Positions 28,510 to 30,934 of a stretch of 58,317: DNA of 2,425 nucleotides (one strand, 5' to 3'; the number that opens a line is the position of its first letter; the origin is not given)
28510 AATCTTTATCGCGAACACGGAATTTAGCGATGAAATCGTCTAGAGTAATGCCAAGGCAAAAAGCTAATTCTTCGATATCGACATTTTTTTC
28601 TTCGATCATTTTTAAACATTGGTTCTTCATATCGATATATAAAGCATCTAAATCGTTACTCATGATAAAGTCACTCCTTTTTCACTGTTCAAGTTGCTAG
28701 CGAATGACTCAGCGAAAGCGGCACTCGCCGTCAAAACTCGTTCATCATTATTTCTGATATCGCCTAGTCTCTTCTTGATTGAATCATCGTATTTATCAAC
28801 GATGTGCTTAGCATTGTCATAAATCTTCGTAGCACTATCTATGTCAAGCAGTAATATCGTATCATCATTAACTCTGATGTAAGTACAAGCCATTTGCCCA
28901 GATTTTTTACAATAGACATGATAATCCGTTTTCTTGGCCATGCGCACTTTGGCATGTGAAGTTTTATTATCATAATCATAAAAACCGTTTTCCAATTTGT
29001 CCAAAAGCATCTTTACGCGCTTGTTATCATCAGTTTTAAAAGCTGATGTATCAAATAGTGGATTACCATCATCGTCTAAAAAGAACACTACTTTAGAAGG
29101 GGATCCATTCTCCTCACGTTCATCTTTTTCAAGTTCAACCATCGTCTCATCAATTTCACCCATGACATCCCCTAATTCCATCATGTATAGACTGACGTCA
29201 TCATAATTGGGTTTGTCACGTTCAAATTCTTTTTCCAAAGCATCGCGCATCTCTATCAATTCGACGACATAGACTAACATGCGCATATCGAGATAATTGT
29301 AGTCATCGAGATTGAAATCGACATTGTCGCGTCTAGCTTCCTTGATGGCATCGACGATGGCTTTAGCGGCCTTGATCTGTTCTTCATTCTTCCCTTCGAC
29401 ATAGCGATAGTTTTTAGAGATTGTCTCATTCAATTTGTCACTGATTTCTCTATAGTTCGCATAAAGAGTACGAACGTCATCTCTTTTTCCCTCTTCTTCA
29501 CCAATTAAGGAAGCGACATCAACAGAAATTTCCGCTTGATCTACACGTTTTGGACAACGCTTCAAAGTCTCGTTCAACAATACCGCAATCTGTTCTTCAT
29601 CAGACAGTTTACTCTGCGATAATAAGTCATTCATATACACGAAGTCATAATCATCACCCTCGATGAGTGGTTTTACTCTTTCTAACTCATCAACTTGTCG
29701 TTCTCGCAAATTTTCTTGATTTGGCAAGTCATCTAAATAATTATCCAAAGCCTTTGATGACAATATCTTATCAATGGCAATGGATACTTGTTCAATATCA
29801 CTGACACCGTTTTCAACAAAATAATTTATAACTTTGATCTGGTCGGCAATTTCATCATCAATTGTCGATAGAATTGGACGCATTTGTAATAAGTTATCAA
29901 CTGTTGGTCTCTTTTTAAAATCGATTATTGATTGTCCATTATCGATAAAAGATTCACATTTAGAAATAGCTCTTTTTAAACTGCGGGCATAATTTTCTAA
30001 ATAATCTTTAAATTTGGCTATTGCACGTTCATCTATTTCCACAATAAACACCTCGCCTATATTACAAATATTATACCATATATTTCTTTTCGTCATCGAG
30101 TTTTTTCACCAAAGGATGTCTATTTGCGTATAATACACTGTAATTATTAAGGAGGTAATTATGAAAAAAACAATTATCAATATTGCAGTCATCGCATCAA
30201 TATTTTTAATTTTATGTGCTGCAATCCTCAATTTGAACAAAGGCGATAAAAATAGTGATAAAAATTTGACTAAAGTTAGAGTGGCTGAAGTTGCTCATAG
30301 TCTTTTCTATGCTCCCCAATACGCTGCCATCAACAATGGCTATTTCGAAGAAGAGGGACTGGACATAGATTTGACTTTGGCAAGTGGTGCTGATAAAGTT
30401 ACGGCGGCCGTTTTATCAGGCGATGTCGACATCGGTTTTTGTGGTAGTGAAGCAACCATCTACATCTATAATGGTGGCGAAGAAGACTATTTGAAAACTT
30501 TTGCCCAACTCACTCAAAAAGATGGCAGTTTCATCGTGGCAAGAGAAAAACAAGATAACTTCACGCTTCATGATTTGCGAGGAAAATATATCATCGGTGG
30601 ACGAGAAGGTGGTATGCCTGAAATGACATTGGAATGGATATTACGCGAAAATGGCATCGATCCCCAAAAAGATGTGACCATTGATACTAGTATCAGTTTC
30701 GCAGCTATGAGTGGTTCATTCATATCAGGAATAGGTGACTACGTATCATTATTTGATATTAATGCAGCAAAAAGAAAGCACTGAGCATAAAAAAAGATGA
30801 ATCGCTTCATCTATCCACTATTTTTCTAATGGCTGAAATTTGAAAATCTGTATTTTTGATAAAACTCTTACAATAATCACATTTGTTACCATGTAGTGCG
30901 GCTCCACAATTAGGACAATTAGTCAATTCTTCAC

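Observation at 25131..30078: Self-contained, translationally coupled five-gene operon with no recognisable function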

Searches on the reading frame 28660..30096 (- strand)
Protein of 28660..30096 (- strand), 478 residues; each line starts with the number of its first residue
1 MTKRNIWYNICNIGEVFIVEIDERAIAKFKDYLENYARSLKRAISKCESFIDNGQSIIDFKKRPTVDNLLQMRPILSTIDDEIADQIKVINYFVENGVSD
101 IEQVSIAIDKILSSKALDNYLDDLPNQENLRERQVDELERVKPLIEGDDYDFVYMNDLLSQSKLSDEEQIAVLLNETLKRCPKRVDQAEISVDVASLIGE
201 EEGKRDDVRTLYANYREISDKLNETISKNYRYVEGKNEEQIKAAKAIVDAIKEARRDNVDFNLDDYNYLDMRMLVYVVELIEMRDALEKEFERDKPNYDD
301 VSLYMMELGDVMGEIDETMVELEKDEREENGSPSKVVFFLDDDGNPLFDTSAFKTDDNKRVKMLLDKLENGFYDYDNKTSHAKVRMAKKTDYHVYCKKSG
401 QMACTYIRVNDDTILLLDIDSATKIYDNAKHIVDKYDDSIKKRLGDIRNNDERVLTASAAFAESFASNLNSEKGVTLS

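Call 3: search_protein_families(library=pfam, proteins=[window:28660-30096:-], max_evalue=1)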
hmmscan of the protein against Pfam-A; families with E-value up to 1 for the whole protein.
window:28660-30096:- (478 aa): 0 families

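Call 4: search_protein_families(library=ncbifam, proteins=[window:28660-30096:-], max_evalue=1)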
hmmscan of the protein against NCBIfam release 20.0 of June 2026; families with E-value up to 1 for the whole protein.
window:28660-30096:- (478 aa): 3 families
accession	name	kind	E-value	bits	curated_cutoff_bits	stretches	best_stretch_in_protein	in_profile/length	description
NF006328.0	PRK08558.1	equivalog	0.0027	17.3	184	1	210-294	22-110/238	adenine phosphoribosyltransferase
TIGR03752.1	conj_TIGR03752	hypoth_equivalog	0.059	12.6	241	1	200-254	53-106/471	TIGR03752 family integrating conjugative element protein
TIGR00310.1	ZPR1_znf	domain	0.12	11.6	78.3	1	98-180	95-173/192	ZPR1 zinc finger domain-containing protein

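Call 5: search_protein_families(library=padloc, proteins=[window:28660-30096:-], max_evalue=1)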
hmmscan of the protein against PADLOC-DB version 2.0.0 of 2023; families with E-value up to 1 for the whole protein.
window:28660-30096:- (478 aa): 0 families

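Call 6: search_protein_families(library=phrogs, proteins=[window:28660-30096:-], max_evalue=1)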
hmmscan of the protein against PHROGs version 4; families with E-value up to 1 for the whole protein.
window:28660-30096:- (478 aa): 3 families
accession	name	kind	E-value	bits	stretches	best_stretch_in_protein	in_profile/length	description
phrog_21452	-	unknown function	0.16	13.2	1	34-52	36-54/64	-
phrog_26526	-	unknown function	0.23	12.3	0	211-263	35-88/165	-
phrog_2613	-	unknown function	0.45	11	1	380-418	209-246/274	-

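Call 36: search_solved_structures(query=window:28660-30042:-, max_evalue=10, show_alignments=2)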
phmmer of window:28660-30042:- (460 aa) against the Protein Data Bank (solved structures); distinct sequences matched with E-value up to 10: 6.
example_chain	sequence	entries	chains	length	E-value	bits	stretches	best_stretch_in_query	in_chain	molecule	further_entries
8hc0_A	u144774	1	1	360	0.43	12.9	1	17-165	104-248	Adhesion G-protein coupled receptor F1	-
3lrx_A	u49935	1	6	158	1.2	11.5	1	55-156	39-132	Putative hydrogenase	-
7wu5_R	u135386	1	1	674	1.4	11.2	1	18-164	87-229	Adhesion G-protein coupled receptor F1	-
7wu3_R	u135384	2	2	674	1.4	11.2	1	18-164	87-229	Adhesion G-protein coupled receptor F1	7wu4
5vj7_B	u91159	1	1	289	1.9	10.8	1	63-179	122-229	Ferredoxin-NADP(+) reductase subunit alpha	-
9dir_A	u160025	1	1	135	6.2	9.1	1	151-229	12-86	ChuA binding protein G7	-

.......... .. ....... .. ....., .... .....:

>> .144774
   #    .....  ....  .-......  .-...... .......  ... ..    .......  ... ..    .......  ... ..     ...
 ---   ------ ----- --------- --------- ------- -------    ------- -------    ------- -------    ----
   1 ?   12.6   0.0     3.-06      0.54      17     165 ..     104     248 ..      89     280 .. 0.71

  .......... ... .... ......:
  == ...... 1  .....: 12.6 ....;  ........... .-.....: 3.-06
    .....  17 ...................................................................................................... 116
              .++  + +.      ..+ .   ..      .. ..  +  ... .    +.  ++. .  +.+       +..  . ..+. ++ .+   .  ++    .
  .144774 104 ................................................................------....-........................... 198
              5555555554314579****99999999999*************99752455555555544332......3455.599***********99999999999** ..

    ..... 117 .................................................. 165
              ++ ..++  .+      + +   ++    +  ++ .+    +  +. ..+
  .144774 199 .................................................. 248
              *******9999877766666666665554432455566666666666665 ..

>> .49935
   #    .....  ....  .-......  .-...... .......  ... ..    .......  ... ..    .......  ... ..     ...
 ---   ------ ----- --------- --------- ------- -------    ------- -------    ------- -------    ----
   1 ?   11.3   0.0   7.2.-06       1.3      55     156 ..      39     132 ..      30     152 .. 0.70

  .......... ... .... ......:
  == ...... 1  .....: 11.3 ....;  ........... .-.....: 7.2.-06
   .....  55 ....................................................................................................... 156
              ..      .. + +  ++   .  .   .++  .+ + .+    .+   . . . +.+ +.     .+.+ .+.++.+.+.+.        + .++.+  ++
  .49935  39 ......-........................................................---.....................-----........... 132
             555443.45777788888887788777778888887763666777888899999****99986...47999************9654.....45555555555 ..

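Call 40: search_dna_similar(query=window:28660-30042:-, collection=phages, mode=protein, max_evalue=0.01, max_rows=10)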
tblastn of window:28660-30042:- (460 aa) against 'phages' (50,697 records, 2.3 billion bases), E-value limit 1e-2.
No match.

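Call 42: search_dna_similar(query=window:28660-30042:-, collection=plasmids, mode=protein, max_evalue=0.01, max_rows=10)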
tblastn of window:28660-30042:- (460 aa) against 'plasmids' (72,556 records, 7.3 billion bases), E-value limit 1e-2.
No match.

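Call 85: predict_structure(alignment_id=A7)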
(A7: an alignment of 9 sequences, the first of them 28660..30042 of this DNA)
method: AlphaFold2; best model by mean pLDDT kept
length: 460 residues; sequences in the alignment: 9
mean_pLDDT: 74.9   pTM: 0.36
mean pLDDT of the five models: 74.9, 73.7, 72.5, 72.1, 66.0
residues with pLDDT >= 90: 96; 70-90: 228; 50-70: 88; < 50: 48
segments of 3 or more residues with pLDDT < 50: 163-186, 308-315, 356-363, 454-460
pLDDT, mean of each block of 10 residues (from residue 1): 76 93 95 94 90 90 92 90 90 93 94 95 87 83 83 75 41 35 50 67 73 70 77 72 59 79 82 70 73 78 59 57 67 67 75 50 51 73 80 80 81 84 85 76 73 43
secondary structure, 60 per line:
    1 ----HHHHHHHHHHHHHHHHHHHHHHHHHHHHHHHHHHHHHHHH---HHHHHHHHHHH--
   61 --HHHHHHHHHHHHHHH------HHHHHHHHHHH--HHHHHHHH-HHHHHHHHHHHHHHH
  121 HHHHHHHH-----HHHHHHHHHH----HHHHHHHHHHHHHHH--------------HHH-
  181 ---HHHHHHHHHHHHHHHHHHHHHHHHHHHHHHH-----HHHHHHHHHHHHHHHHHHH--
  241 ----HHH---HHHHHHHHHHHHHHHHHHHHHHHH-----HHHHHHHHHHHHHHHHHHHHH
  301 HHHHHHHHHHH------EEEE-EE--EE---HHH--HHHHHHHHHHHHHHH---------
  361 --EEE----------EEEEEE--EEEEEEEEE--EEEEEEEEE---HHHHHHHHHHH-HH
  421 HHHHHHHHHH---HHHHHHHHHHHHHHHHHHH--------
elements in order: H5-44 H48-58 H63-77 H84-94 H97-104 H106-128 H134-143 H148-162 H184-214 H220-238 H251-274 H280-311 E318-321 H337-351 E363-365 E376-381 E384-392 E395-403 H407-417 H419-430 H434-452

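Call 87: fold_search(model_id=the predicted structure, library=pdb)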
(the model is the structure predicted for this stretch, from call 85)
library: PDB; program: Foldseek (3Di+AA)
matches with E <= 10: 199; with E <= 0.001: 0
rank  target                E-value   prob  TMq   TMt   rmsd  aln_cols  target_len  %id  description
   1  7upp_A                2.1e-01  0.35  0.14  0.20  24.9       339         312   14  Crystal structure of designed heterotrimeric assembly DHT03_2arm_A21/B21/C long (released 2022-12-14)
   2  6af4_C                2.6e-01  0.99  0.19  0.62   3.8       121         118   14  Toxin-Antitoxin module from Streptococcus pneumoniae (released 2019-08-14)
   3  6af4_G                3.1e-01  0.90  0.17  0.52   5.1       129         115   16  Toxin-Antitoxin module from Streptococcus pneumoniae (released 2019-08-14)
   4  6af3_A                3.2e-01  0.97  0.17  0.56   4.2       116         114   13  Toxin-Antitoxin module from Streptococcus pneumoniae (released 2019-08-14)
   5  6af3_C                3.2e-01  0.87  0.15  0.49   4.6        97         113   16  Toxin-Antitoxin module from Streptococcus pneumoniae (released 2019-08-14)
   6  3bpq_B                3.7e-01  0.85  0.13  0.50   4.6        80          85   19  Crystal Structure of RelB-RelE antitoxin-toxin complex from Methanococcus jannaschii (released 2008-12-23)
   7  8to0_Af               4.3e-01  0.11  0.10  0.15  39.9       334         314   14  48-nm repeating structure of doublets from mouse sperm flagella (released 2023-11-01)
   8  6af4_A                5.3e-01  0.94  0.19  0.61   3.8       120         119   13  Toxin-Antitoxin module from Streptococcus pneumoniae (released 2019-08-14)
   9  8uu9_v                9.1e-01  0.13  0.11  0.12  17.9       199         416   12  Cryo-EM structure of the ratcheted Listeria innocua 70S ribosome (head-swiveled) in complex with HflXr and pe/E-tRNA ( (released 2024-02-28)
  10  9fgm                  9.6e-01  0.08  0.13  0.06  32.6       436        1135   12  Cryo-EM structure of Legionella effector SdeC (3D flexible refinement) (released 2025-06-04)
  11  9fqr_Fy               1.2e+00  0.06  0.11  0.13  42.7       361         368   13  96-nm repeat of axonemal doublet microtubules from bovine sperm (released 2025-03-26)
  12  6zbc_A                1.2e+00  0.05  0.11  0.09  33.7       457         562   11  Merozoite surface protein 1 (MSP-1) from Plasmodium falciparum, main conformation (released 2021-05-19)
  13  7rro_D6               1.3e+00  0.06  0.09  0.13  39.9       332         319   13  Structure of the 48-nm repeat doublet microtubule from bovine tracheal cilia (released 2021-10-27)
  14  6af3_E                1.4e+00  0.66  0.18  0.56   4.4       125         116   14  Toxin-Antitoxin module from Streptococcus pneumoniae (released 2019-08-14)
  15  8otz_EU               1.4e+00  0.07  0.11  0.15  42.1       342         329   12  48-nm repeat of the native axonemal doublet microtubule from bovine sperm (released 2023-11-22)
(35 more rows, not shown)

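Call 121: search_solved_structures(query=A7, max_evalue=10, show_alignments=0)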
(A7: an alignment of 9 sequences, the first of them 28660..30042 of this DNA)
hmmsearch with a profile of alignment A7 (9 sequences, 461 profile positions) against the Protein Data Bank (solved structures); distinct sequences matched with E-value up to 10: 0.

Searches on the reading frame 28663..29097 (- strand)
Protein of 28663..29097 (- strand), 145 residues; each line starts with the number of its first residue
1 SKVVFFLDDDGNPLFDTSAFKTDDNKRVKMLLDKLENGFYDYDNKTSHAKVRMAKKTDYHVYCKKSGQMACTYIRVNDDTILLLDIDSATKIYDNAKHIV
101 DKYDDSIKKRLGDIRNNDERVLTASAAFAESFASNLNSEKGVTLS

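Call 69: search_solved_structures(query=A6, max_evalue=10, show_alignments=3)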
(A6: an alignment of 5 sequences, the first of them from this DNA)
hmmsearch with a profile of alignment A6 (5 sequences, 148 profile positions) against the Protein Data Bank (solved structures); distinct sequences matched with E-value up to 10: 11.
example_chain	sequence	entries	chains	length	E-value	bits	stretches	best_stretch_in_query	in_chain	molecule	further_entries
5nck_A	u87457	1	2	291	0.058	16.2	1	11-45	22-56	N-acetylmannosamine kinase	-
6dm9_B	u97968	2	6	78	0.13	15.1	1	91-146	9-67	DHD15_extended_B | DHD15_closed_B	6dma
4kht_A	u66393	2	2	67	0.18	14.6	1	95-137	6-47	Gp41 helix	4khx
7sau_A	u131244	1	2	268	0.26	14.1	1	108-145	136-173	GldM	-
6m23_A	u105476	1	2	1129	0.54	13.1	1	59-127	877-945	Solute carrier family 12 member 5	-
7d8z_B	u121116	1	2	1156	0.56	13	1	59-127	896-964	potassium-chloride cotransporter 2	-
9rnj_B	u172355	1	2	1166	0.57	13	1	59-127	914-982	Isoform 2 of Solute carrier family 12 member 5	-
4v8i_AY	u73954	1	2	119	0.58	13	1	54-117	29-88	Ribosome-associated inhibitor A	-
7d14_A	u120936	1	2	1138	0.72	12.7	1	59-127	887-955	Solute carrier family 12 member 5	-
6dkm_A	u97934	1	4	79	2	11.2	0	90-126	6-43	DHD131_A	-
8e12_A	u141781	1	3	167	9.2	9.1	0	97-127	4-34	BGL14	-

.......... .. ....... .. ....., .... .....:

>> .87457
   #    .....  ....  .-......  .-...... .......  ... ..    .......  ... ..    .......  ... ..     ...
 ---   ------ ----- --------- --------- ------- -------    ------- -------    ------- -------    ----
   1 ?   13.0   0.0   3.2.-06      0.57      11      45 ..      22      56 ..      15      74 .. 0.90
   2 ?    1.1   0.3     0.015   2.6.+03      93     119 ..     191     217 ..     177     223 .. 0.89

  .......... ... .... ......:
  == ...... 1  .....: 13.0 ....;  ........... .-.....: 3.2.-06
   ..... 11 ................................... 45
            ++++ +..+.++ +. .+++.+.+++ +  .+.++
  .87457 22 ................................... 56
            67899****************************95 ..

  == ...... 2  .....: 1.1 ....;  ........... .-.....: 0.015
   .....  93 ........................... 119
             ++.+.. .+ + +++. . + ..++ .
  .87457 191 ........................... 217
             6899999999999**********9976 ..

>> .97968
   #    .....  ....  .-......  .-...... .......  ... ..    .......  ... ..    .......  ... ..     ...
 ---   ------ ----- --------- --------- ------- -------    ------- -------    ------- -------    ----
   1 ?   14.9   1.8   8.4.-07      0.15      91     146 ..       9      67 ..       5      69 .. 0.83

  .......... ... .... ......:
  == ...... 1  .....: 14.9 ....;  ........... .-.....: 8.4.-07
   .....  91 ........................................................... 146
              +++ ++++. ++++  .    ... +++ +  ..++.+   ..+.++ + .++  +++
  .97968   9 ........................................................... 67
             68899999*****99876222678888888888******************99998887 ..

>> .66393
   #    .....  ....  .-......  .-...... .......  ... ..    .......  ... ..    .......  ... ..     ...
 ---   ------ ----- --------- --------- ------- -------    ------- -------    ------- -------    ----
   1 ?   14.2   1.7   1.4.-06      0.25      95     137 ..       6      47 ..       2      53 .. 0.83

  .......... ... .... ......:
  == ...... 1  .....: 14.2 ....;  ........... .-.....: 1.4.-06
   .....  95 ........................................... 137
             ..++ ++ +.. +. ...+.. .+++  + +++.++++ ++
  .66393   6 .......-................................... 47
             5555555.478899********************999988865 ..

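Call 105: search_protein_families(library=pfam, alignment_id=A6, max_evalue=10)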
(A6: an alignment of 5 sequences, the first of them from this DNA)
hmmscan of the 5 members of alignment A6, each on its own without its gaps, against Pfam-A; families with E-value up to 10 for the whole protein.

A. member 1, seq(145 aa): 2 families
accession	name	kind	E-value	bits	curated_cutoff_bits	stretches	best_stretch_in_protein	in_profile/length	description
PF11359.13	gpUL132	-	0.049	13.6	24.4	1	33-104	129-202/238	Envelope glycoprotein UL132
PF07249.18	Cerato-platanin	-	0.053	14.1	24.4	1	70-123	61-114/119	Cerato-platanin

B. families by the number of members that match (of 5 scanned): 7 families
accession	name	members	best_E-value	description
PF16235.10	DUF4894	1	0.0079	Domain of unknown function (DUF4894)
PF12255.14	TcdB_toxin_midC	1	0.017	Insecticide toxin TcdB middle/C-terminal region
PF11359.13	gpUL132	1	0.049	Envelope glycoprotein UL132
PF07249.18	Cerato-platanin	1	0.053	Cerato-platanin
PF15711.10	ILEI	1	0.072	Interleukin-like EMT inducer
PF10792.14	DUF2605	1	0.1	Protein of unknown function (DUF2605)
PF18309.7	PAZ_3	1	0.17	Argonaute PAZ domain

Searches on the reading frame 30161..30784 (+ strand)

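Call 38: search_protein_families(library=pfam, proteins=[window:30161-30784:+], max_evalue=0.001)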
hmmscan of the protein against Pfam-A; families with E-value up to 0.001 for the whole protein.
window:30161-30784:+ (207 aa): 3 families
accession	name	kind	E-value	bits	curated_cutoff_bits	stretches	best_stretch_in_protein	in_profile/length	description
PF09084.16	NMT1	-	5.9e-17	62.7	20.5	1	51-186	5-140/216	NMT1/THI5 like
PF13379.11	NMT1_2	-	3.4e-11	43.9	24.7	1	49-174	17-156/252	NMT1-like family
PF12974.12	Phosphonate-bd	-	1e-05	25.5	27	1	63-175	25-140/242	ABC transporter, phosphonate, periplasmic substrate-binding protein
